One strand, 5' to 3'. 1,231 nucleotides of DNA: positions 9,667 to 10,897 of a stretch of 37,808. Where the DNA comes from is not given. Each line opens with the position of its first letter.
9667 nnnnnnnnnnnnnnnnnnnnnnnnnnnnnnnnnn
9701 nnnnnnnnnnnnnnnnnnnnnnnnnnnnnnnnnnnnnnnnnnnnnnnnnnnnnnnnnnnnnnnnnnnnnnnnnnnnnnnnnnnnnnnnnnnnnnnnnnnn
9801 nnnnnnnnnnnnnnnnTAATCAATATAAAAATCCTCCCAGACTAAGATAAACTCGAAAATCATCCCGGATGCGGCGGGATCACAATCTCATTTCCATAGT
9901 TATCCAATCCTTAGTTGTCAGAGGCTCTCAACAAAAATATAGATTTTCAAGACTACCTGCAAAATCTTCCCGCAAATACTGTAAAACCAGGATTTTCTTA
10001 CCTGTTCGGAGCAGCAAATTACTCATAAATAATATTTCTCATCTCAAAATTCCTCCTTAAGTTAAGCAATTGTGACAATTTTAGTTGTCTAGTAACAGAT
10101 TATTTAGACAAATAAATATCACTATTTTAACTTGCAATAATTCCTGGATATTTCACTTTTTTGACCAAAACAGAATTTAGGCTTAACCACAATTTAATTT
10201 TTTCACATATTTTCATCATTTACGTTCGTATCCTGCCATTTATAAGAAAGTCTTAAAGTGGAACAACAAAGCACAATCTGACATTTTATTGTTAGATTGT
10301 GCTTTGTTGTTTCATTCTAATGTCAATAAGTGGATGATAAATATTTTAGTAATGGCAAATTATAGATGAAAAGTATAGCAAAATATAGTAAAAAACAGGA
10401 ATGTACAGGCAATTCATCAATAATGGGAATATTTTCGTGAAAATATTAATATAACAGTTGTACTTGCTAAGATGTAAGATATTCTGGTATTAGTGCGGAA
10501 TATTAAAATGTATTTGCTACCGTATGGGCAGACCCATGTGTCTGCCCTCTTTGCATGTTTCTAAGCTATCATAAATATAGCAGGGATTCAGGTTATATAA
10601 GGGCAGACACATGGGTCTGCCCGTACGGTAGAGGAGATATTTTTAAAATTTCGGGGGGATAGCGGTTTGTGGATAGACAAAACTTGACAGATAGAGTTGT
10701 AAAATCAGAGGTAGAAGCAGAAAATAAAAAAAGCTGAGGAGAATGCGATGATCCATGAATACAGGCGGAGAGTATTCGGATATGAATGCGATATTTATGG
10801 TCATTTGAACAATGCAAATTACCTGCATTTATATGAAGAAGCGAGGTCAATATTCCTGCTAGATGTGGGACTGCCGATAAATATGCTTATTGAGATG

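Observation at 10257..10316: Two-member family of very long hairpins that differ only by compensatory base-pair swaps (copy 1)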

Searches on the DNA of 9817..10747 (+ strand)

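Call 43: build_rna_model(alignment_id=A2, structure=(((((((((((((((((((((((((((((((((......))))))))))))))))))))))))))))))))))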
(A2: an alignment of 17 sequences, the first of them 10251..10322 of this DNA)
Model R1 built from alignment A2 (17 sequences, 72 columns); structure: as given.
model positions 72; base pairs 33; branch points 0; effective number of sequences 2.44; information 0.782 bits per position. Calibrated on 0.2 Mb of random sequence (short: E-values are rough).
structure used (alignment columns):
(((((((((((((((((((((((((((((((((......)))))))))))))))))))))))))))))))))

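Call 44: search_with_rna_model(model_id=R1, sources=[window, L001, L002, L003, L008, L009, L012, L014, L016, L020, L021, L022, L023, L025, L026, L027, L028, L029, L030, L031, L032, L033, L034], max_evalue=1)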
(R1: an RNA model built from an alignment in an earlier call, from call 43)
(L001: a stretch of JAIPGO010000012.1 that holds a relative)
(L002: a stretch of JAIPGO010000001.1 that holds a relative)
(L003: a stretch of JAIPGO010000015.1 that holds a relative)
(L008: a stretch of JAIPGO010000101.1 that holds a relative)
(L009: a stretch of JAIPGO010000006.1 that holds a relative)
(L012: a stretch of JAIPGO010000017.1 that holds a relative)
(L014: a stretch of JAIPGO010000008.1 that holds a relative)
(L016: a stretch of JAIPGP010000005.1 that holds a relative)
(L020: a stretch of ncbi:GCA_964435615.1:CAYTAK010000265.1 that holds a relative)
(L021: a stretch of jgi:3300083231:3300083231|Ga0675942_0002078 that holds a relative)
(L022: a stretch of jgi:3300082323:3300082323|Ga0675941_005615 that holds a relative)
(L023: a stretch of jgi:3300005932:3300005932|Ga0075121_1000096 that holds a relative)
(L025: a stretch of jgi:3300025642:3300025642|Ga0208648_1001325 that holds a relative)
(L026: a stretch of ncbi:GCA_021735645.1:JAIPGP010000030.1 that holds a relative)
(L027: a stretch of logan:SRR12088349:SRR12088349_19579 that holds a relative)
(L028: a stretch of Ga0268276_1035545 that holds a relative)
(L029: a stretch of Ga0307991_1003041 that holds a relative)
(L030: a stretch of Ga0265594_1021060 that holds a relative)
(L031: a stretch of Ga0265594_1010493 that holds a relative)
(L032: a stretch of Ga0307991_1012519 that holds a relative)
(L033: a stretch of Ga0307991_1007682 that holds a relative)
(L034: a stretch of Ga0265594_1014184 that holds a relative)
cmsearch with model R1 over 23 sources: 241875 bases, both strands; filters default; matches with E-value up to 1: 44.
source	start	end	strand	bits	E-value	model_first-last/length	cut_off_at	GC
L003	4744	4815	+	95.7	2.2e-21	1-72/72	no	0.38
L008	417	488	-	93.2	9.7e-21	1-72/72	no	0.36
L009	1200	1271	-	90.2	5.7e-20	1-72/72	no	0.39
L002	2441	2512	-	89.4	9.2e-20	1-72/72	no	0.39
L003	4744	4815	-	88.1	2e-19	1-72/72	no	0.38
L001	4835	4906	-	87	3.8e-19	1-72/72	no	0.38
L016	5277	5348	-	85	1.2e-18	1-72/72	no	0.33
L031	363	434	-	84.8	1.4e-18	1-72/72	no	0.28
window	25852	25923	+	84.4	1.7e-18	1-72/72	no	0.28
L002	2441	2512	+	84.3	1.8e-18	1-72/72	no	0.39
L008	417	488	+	84.1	2.1e-18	1-72/72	no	0.36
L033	460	531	-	83.4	3.1e-18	1-72/72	no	0.29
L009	1200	1271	+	81.8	8.2e-18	1-72/72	no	0.39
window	10251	10322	+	81.7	8.5e-18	1-72/72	no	0.31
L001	4835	4906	+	80.7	1.6e-17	1-72/72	no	0.38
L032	1591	1663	+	80.2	2.1e-17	1-72/72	no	0.37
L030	2560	2631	+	79.4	3.5e-17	1-72/72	no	0.31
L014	1272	1343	-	78.8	4.7e-17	1-72/72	no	0.39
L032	1592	1662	-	76.9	1.5e-16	1-72/72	no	0.38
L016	5277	5348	+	75.5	3.4e-16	1-72/72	no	0.33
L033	460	531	+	73.5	1.1e-15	1-72/72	no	0.29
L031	363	434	+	72.5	2e-15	1-72/72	no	0.28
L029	5535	5606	+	71.4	3.8e-15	1-72/72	no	0.38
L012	1740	1811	+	71.2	4.5e-15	1-72/72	no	0.33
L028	1716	1787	+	68.2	2.6e-14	1-72/72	no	0.29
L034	1155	1226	-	67.1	4.9e-14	1-72/72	no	0.31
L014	1272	1343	+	66.5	7.1e-14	1-72/72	no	0.39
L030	2560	2631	-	65.7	1.2e-13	1-72/72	no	0.31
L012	1740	1811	-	65.6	1.2e-13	1-72/72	no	0.33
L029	5535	5606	-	61.6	1.3e-12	1-72/72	no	0.38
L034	1155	1226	+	53.6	1.5e-10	1-72/72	no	0.31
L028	1716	1787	-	51.2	6.1e-10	1-72/72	no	0.29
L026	11367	11438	+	50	1.2e-09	1-72/72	no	0.43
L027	8626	8697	+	50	1.2e-09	1-72/72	no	0.43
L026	11367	11438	-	41.4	2.1e-07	1-72/72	no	0.43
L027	8626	8697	-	41.4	2.1e-07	1-72/72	no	0.43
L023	11560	11621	+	40.2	4.1e-07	1-72/72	no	0.48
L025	11560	11621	+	40.2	4.1e-07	1-72/72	no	0.48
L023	11560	11621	-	37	2.8e-06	1-72/72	no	0.48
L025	11560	11621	-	37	2.8e-06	1-72/72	no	0.48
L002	3110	3182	+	24.9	0.0036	1-72/72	no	0.34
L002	3125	3168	-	16.9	0.41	15-58/72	no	0.3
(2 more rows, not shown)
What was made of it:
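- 10260..10313 (.): Hairpin repeat, copy 1. It has a 24-bp stem with two G.T pairs on the + strand and loop TTTTAT. Weaker pairing extends to 10250-10323. It lies 444 nt after the pullulanase-like gene (ends 9816) and 435 nt before the thioesterase gene (starts 10748); both genes are on the + strand. Covariance-model score 81.7 bits (call 44).
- On Intrinsic (Rho-independent) terminator: Stems are 24-53 bp at 28-39% GC (call 44).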

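Call 47: search_dna_similar(query=window:10240-10335:+, collection=phages, mode=distant, max_evalue=0.01)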
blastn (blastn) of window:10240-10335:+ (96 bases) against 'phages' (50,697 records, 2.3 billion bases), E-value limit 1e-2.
No match.

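Call 48: search_dna_similar(query=window:10240-10335:+, collection=plasmids, mode=distant, max_evalue=0.01)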
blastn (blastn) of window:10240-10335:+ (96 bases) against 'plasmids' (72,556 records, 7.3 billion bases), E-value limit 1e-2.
Records with a match: 2; places in all: 2; records where one place covers at least 80% of the query: 0.
Best place of each record, by identity: 80-90% 2.
By first word of the organism name: Staphylococcus 2.
By predicted mobility (MOB-suite, as given by PLSDB): non-mobilizable 2.
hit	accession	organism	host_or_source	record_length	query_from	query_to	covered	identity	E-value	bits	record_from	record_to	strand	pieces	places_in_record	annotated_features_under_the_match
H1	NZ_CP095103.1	Staphylococcus simulans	Camel,milk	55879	38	78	43%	88.1%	4e-4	51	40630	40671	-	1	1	hypothetical protein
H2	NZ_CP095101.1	Staphylococcus simulans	Camel,milk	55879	38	78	43%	88.1%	4e-4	51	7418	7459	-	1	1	hypothetical protein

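Call 55: search_with_rna_model(model_id=R1, sources=[L035, L036, L037, L038], max_evalue=1)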
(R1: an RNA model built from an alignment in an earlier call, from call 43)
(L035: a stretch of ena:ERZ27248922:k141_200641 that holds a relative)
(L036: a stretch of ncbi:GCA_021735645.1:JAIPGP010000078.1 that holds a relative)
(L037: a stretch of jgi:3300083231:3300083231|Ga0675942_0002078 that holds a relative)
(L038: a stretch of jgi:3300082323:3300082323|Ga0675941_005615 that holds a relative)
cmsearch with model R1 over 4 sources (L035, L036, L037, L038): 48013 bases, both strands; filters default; matches with E-value up to 1: 6.
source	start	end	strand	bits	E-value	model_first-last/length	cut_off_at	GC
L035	1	63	+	70.5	1.3e-15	10-72/72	5'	0.32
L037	9777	9848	-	59.2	1e-12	1-72/72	no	0.43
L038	99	170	-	59.2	1e-12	1-72/72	no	0.43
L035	1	63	-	56.6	4.9e-12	1-63/72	3'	0.32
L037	9777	9848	+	49.8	2.8e-10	1-72/72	no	0.43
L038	99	170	+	49.8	2.8e-10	1-72/72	no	0.43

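Call 62: search_with_rna_model(model_id=R1, sources=[L039, L040], max_evalue=1)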
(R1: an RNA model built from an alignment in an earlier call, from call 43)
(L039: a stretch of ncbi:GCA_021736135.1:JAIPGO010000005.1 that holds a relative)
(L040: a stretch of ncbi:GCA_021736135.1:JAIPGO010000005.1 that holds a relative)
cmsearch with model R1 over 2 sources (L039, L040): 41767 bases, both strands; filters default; matches with E-value up to 1: 2.
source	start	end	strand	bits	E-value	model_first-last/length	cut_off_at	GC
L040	11552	11624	+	49.1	3.6e-10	1-72/72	no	0.47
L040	11549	11623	-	37.6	3.4e-07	1-72/72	no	0.47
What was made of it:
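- The covariance model adds four diverged relatives (L026, L023, L037, L040) and a relic in L002 (calls 44, 55, 62). G51 has subfamilies 1 and 4, and G52 has subfamilies 1 and 2 (calls 44, 62).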

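Call 84: search_rna_families(source=window, start=9817, end=10747, threshold=evalue, max_evalue=1)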
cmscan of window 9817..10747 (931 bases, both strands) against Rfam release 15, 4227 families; matches with E-value up to 1: 11.
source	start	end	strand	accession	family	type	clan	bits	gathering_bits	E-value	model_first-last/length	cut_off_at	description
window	10518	10630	+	RF04240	mir-4716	Gene; miRNA;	-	36.5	76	7.8e-06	1-84/84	no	mir-4716 microRNA precursor family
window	10256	10317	+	RF04120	MIR5998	Gene; miRNA;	-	30.7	180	0.00018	1-173/173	no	MIR5998 microRNA precursor family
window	10257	10318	+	RF04106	mir-1303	Gene; miRNA;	-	30.7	107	0.0011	1-85/85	no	mir-1303 microRNA precursor family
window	10248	10327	-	RF03489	mir-4796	Gene; miRNA;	-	28.7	90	0.0014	1-93/93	no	mir-4796 microRNA precursor family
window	10260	10370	-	RF04342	Plastid-psbA-1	Cis-reg;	CL00153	26.4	54.3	0.54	1-114/114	no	Plastid-psbA-1 3UTR RNA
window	10527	10621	-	RF03491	mir-3146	Gene; miRNA;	-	26.3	96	0.014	1-79/79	no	mir-3146 microRNA precursor family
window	10251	10322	+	RF03284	mir-4637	Gene; miRNA;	-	24.5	89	0.037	1-84/84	no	mir-4637 microRNA precursor family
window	10249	10324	+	RF02095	mir-2985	Gene; miRNA;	-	22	68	0.11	1-71/71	no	mir-2985 microRNA precursor family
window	10531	10615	-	RF04065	mir-7563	Gene; miRNA;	-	21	80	0.29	1-76/76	no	mir-7563 microRNA precursor family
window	10259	10314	+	RF00956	MIR1444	Gene; miRNA;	-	20.7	80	0.45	1-85/85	no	MIR1444 microRNA precursor family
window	10263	10310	-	RF03241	mir-1789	Gene; miRNA;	-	19.1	88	0.42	7-57/63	no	mir-1789 microRNA precursor family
